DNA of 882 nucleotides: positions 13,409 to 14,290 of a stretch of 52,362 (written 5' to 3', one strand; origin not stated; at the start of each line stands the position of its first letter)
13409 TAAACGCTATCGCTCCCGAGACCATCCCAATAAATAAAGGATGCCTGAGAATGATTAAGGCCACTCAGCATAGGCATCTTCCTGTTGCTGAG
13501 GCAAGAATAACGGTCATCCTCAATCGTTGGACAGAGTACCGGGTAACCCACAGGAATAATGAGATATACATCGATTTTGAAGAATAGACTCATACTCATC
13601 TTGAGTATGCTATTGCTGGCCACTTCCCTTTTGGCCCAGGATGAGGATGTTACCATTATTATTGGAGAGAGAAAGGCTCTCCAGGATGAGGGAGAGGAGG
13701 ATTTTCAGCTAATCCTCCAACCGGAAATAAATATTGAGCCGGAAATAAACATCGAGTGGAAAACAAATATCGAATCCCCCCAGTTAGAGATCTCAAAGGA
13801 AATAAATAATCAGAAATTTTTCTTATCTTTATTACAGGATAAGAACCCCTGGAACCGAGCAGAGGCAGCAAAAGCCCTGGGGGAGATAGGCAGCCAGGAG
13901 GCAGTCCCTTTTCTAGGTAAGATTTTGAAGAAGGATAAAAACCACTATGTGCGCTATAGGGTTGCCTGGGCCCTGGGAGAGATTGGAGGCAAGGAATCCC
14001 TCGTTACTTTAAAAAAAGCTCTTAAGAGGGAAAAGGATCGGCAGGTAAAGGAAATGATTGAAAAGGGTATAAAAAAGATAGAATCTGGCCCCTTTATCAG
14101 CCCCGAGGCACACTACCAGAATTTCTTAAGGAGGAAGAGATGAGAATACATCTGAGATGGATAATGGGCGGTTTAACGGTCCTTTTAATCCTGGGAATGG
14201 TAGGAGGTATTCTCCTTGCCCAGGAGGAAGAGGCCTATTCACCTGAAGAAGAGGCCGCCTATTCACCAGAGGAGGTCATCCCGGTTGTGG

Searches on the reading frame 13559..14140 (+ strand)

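Call 69: search_protein_families(library=pfam, proteins=[window:13559-14140:+], max_evalue=0.001)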
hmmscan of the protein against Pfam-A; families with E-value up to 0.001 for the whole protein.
window:13559-14140:+ (194 aa): 4 families
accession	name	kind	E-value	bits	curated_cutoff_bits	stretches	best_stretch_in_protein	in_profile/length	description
PF13646.12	HEAT_2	-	1.2e-19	70.9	27.7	1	88-168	4-84/88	HEAT repeats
PF03130.22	HEAT_PBS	-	6.2e-13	48.3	20.9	2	131-156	1-26/27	PBS lyase HEAT-like repeat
PF02985.28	HEAT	-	1.6e-07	31.4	23.5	0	87-112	4-29/31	HEAT repeat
PF13513.12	HEAT_EZ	-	9.7e-06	26.4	27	1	98-142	2-55/55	HEAT-like repeat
